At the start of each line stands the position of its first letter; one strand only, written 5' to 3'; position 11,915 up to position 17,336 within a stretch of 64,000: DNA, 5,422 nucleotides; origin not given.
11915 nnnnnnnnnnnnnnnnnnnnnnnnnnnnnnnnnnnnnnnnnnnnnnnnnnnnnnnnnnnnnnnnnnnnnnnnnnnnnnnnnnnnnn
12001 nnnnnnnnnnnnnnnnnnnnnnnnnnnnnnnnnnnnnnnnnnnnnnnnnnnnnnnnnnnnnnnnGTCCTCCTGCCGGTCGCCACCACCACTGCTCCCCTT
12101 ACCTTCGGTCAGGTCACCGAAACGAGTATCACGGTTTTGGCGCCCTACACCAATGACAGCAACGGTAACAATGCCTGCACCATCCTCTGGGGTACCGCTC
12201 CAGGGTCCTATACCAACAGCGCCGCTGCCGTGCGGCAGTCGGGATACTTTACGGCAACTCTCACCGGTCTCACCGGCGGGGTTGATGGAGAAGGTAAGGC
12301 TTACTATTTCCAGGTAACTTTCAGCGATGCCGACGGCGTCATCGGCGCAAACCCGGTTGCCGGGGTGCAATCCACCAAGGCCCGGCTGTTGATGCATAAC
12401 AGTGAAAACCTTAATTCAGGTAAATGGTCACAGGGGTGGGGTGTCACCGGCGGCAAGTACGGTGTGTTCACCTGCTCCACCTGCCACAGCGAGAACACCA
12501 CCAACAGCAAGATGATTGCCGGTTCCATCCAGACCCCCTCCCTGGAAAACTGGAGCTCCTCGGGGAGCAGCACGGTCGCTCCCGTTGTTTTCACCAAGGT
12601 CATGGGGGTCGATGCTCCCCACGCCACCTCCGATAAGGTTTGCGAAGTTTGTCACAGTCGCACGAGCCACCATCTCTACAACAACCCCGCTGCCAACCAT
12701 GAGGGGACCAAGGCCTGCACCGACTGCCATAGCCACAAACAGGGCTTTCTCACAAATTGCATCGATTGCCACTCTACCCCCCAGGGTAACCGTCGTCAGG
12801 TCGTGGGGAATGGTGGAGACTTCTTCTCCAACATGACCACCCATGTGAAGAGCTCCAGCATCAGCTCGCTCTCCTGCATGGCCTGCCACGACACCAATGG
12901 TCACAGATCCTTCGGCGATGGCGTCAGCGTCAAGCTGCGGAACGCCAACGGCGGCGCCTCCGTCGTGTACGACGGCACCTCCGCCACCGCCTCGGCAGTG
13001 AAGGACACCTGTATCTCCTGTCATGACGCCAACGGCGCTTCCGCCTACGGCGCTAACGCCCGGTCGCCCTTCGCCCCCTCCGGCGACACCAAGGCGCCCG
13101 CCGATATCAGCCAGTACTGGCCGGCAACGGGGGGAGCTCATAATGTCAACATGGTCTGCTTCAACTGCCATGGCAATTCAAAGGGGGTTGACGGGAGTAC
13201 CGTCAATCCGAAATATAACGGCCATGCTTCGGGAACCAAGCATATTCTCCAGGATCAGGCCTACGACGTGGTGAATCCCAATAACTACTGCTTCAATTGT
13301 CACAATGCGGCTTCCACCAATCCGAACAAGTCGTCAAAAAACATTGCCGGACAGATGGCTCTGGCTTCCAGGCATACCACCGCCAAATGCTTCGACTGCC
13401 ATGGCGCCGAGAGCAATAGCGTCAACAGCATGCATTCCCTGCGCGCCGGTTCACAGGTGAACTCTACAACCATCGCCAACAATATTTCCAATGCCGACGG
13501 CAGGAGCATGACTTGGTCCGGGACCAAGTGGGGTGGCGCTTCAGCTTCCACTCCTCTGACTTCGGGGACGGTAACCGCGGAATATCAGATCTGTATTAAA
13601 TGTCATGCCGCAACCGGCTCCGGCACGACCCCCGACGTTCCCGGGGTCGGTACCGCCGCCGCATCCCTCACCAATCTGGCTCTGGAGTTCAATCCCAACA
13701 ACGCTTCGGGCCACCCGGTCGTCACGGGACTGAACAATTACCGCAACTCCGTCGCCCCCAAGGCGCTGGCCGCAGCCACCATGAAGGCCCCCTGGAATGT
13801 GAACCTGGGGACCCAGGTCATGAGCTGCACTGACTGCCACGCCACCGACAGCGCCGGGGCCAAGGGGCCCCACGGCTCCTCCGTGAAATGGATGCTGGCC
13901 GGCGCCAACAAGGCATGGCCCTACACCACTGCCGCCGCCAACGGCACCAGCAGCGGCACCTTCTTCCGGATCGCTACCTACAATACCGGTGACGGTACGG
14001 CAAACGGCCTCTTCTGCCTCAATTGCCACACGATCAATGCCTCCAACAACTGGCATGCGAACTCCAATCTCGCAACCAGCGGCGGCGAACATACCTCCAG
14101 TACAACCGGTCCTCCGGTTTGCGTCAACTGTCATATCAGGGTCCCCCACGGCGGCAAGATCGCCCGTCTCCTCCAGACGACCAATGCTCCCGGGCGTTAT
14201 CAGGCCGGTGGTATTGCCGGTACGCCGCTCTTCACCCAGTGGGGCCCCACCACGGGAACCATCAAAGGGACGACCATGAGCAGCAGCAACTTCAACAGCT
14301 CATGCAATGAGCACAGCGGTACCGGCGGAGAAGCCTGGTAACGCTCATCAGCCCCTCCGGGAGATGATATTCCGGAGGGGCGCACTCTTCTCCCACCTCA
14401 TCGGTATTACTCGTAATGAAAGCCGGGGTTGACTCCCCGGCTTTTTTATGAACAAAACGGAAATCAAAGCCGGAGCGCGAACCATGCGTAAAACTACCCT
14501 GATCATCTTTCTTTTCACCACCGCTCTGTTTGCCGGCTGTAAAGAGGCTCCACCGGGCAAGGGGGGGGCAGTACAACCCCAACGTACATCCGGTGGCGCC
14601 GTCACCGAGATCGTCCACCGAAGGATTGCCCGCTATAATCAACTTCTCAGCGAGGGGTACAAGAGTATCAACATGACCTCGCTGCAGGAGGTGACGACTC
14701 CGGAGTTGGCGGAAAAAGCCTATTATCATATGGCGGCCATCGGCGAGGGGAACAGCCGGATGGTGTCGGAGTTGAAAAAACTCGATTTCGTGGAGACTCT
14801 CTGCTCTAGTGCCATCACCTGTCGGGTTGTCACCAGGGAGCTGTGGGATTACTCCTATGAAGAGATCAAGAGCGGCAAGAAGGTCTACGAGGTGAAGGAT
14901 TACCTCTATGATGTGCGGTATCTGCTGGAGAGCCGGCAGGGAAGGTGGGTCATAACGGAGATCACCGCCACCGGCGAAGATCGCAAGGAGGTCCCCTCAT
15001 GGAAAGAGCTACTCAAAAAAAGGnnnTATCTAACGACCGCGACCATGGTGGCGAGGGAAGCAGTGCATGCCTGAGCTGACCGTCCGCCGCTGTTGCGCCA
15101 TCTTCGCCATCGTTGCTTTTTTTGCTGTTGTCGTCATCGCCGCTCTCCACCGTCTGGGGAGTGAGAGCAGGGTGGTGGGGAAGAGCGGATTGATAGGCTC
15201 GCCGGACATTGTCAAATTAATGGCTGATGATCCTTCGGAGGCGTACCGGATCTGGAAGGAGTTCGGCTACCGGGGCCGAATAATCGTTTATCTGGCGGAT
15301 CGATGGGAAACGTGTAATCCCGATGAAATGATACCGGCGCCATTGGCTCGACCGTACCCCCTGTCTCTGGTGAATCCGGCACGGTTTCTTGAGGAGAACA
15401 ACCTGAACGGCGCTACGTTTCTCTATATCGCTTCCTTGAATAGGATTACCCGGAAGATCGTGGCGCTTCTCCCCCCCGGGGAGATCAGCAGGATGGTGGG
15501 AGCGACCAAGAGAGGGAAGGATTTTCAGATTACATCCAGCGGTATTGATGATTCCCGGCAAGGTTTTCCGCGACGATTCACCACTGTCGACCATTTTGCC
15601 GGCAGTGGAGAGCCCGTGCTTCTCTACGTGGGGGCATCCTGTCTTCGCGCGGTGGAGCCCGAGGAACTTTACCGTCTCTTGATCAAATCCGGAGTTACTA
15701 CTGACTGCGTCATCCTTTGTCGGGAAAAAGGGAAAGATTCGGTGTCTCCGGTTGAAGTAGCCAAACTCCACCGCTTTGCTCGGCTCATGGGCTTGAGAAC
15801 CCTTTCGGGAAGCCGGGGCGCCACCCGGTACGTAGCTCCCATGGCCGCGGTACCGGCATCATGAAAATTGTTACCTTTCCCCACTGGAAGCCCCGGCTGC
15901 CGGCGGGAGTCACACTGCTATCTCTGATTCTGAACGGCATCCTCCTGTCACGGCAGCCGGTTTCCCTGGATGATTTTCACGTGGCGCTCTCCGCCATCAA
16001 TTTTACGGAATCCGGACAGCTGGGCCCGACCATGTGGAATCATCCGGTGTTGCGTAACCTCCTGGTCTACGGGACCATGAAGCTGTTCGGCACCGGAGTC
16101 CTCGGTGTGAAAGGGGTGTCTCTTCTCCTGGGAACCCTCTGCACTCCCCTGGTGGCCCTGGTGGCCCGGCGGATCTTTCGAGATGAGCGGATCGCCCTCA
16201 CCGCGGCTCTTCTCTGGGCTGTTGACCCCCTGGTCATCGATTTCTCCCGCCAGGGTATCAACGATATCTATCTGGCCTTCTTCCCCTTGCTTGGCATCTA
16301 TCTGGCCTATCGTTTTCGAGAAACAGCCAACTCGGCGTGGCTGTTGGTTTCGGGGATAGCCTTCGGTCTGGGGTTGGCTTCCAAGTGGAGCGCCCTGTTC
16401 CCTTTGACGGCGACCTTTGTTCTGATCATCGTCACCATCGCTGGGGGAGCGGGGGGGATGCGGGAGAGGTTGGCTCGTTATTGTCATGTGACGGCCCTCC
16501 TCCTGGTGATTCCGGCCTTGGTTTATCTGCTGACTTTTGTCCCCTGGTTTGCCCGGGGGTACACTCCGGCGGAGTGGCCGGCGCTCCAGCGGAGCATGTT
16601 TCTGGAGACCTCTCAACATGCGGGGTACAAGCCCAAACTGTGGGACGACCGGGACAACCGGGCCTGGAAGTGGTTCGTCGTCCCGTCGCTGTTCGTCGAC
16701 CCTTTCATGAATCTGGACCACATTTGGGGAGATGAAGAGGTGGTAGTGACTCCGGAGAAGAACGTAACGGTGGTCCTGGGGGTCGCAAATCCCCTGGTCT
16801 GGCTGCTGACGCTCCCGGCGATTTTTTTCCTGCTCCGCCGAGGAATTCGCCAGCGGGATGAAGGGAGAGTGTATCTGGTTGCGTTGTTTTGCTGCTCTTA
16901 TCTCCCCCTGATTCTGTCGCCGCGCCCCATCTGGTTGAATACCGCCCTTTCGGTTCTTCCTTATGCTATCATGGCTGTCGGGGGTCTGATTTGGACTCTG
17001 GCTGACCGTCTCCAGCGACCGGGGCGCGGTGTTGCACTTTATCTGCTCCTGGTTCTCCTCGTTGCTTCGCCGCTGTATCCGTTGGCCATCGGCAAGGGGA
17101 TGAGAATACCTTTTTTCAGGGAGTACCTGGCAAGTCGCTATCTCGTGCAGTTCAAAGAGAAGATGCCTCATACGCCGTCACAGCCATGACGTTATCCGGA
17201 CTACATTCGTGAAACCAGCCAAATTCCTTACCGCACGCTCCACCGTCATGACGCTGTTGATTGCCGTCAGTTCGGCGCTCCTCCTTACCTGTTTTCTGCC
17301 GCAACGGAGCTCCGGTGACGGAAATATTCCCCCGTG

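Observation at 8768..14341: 1857-aa fusion of an Ig-domain stalk (9 IPT/TIG-like repeats plus an FN3-like domain) to a 13-haem cytochrome head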

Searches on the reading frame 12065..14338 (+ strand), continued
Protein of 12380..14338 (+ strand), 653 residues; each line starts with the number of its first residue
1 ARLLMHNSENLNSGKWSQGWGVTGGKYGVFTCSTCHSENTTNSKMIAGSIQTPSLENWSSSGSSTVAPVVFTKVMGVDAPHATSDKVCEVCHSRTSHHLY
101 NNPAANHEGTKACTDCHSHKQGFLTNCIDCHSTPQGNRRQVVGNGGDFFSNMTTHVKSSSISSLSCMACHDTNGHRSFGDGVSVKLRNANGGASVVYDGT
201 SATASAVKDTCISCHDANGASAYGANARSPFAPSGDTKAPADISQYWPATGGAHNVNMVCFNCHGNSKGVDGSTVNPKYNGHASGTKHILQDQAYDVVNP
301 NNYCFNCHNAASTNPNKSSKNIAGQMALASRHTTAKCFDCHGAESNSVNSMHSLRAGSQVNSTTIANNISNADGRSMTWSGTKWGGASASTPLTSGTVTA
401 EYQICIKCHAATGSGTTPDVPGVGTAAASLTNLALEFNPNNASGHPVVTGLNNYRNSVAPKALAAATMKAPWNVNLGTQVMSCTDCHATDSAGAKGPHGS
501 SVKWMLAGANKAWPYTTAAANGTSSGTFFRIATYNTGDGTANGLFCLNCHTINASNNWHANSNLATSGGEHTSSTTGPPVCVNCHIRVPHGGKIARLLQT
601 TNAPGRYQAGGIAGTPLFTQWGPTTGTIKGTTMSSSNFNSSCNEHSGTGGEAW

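Call 70: find_encoding_contigs(protein=P0130, flank=7000, max_places=1)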
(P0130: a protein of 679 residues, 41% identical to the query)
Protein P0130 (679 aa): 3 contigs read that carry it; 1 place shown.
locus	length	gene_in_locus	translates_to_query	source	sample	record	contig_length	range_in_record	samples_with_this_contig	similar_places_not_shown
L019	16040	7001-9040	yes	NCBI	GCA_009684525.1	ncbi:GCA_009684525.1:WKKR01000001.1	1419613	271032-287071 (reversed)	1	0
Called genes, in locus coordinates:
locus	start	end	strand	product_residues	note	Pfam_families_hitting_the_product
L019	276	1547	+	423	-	PF13191:AAA_16, PF13245:AAA_19 (weak), PF13401:AAA_22, PF01471:PG_binding_1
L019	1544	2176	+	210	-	PF16537:T2SSB (weak)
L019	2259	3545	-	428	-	PF13183:Fer4_8 (faint), PF00037:Fer4 (weak), PF12838:Fer4_7, PF13187:Fer4_9, PF13237:Fer4_10 (weak), PF14697:Fer4_21, PF00037:Fer4 (weak), PF12837:Fer4_6 (weak), +3 more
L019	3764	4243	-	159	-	PF05443:ROS_MUCR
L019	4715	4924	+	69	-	-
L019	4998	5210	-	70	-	-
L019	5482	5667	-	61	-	PF06965:Na_H_antiport_1 (weak)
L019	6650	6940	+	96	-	-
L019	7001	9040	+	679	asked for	PF02085:Cytochrom_CIII (faint), PF09699:Paired_CXXCH_1 (faint), PF14522:Cytochrome_C7 (weak)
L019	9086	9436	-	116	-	-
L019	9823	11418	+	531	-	PF21607:FabD_helical_ins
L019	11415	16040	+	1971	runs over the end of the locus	PF00109:ketoacyl-synt, PF02801:Ketoacyl-synt_C, PF16197:KAsynt_C_assoc, PF00698:Acyl_transf_1, PF00550:PP-binding, PF08659:KR, PF00106:adh_short, PF13561:adh_short_C2, +2 more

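Call 71: find_encoding_contigs(protein=P0129, flank=7000, max_places=1)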
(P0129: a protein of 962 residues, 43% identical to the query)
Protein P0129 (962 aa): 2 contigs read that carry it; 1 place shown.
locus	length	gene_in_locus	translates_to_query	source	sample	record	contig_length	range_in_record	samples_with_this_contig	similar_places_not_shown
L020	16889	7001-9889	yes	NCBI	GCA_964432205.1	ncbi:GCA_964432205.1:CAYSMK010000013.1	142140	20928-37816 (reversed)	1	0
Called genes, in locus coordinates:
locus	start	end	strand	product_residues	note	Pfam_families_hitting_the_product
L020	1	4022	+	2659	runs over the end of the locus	PF14522:Cytochrome_C7 (weak), PF14537:Cytochrom_c3_2 (faint), PF09698:GSu_C4xC__C2xCH (weak)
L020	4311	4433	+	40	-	-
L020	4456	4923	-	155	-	-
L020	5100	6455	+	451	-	-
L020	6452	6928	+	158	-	-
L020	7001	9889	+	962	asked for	PF02085:Cytochrom_CIII (faint), PF09699:Paired_CXXCH_1 (faint), PF14522:Cytochrome_C7 (faint), PF14537:Cytochrom_c3_2 (faint), PF22113:Mtrc-MtrF_II-IV_dom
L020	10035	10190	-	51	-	-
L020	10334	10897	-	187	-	PF00633:HHH (faint), PF12836:HHH_3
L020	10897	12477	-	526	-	PF00682:HMGL-like, PF22617:HCS_D2, PF08502:LeuA_dimer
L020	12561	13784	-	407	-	PF00696:AA_kinase, PF01842:ACT, PF22468:ACT_9, PF01842:ACT (weak), PF13840:ACT_7, PF22468:ACT_9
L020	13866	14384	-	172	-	PF02367:TsaE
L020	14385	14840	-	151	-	PF00571:CBS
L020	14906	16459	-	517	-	PF03853:YjeF_N, PF01256:Carb_kinase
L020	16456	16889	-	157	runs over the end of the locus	PF01648:ACPS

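Call 72: find_encoding_contigs(protein=P0132, flank=7000, max_places=1)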
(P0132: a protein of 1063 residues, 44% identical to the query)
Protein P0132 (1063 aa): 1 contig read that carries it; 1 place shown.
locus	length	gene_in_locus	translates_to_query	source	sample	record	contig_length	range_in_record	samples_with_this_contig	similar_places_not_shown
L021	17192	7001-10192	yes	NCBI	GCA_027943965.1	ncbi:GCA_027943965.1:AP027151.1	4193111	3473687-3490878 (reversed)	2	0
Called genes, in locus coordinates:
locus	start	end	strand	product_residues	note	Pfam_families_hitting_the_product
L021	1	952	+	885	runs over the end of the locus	PF08450:SGL (weak), PF01436:NHL (weak), PF17170:DUF5128 (weak), PF09136:Glucodextran_B (weak), PF19077:Big_13 (faint), PF09136:Glucodextran_B, PF17936:Big_6 (weak)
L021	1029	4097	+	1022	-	PF14522:Cytochrome_C7 (faint), PF14537:Cytochrom_c3_2 (faint), PF22113:Mtrc-MtrF_II-IV_dom (faint), PF09699:Paired_CXXCH_1 (weak), PF09698:GSu_C4xC__C2xCH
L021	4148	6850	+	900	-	PF02085:Cytochrom_CIII (faint), PF09699:Paired_CXXCH_1 (faint), PF14522:Cytochrome_C7 (faint), PF14537:Cytochrom_c3_2 (faint), PF09698:GSu_C4xC__C2xCH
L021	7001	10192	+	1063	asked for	PF02085:Cytochrom_CIII (faint), PF03264:Cytochrom_NNT (faint), PF09699:Paired_CXXCH_1 (faint), PF14522:Cytochrome_C7 (faint), PF14537:Cytochrom_c3_2 (faint), PF09698:GSu_C4xC__C2xCH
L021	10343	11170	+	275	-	PF01578:Cytochrom_C_asm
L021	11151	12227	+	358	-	PF04055:Radical_SAM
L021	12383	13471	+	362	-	PF00180:Iso_dh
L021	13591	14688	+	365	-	PF01118:Semialdhyde_dh, PF02774:Semialdhyde_dhC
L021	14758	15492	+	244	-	PF01416:PseudoU_synth_1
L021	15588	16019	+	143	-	PF00572:Ribosomal_L13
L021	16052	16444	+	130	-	PF00380:Ribosomal_S9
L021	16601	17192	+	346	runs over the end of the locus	PF01118:Semialdhyde_dh, PF22698:Semialdhyde_dhC_1, PF02774:Semialdhyde_dhC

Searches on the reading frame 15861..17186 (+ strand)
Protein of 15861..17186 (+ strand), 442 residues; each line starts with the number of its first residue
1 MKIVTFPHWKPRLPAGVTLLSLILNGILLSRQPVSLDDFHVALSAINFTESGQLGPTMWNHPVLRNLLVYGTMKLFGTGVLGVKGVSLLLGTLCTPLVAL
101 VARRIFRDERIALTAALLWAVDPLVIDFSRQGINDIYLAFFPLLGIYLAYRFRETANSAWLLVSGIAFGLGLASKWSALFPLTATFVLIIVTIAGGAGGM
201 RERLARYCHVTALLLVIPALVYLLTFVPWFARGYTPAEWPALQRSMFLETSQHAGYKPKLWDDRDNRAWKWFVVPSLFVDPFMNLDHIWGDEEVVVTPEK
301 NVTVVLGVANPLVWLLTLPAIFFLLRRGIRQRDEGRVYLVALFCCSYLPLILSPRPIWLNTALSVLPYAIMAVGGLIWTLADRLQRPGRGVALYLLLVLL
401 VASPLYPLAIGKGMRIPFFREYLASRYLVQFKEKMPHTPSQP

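Call 17: search_protein_families(library=pfam, proteins=[window:15861-17186:+], max_evalue=0.01)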
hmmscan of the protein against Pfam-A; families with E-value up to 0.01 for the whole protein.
window:15861-17186:+ (442 aa): 2 families
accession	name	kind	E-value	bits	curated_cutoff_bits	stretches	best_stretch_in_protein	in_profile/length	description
PF02366.24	PMT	-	3.6e-18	66.5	22.7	1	74-229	75-240/245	Dolichyl-phosphate-mannose-protein mannosyltransferase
PF13231.12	PMT_2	-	6.6e-18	65.9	26.1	1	60-222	1-160/160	Dolichyl-phosphate-mannose-protein mannosyltransferase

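Call 46: search_protein_families(library=ncbifam, proteins=[window:15861-17186:+], max_evalue=0.01)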
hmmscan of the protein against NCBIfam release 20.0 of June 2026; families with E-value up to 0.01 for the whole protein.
window:15861-17186:+ (442 aa): 3 families
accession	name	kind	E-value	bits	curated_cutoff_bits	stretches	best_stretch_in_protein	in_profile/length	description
TIGR03663.1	TIGR03663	subfamily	1.9e-11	43.6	126.25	1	17-192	7-181/435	flippase activity-associated protein Agl23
NF058602.1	PrMnsylTfPmt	equivalog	2e-07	30.2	800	1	60-143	98-181/530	protein O-mannosyltransferase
NF009784.2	PRK13279.1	equivalog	0.0012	17.5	567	1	74-190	74-196/539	lipid IV(A) 4-amino-4-deoxy-L-arabinosyltransferase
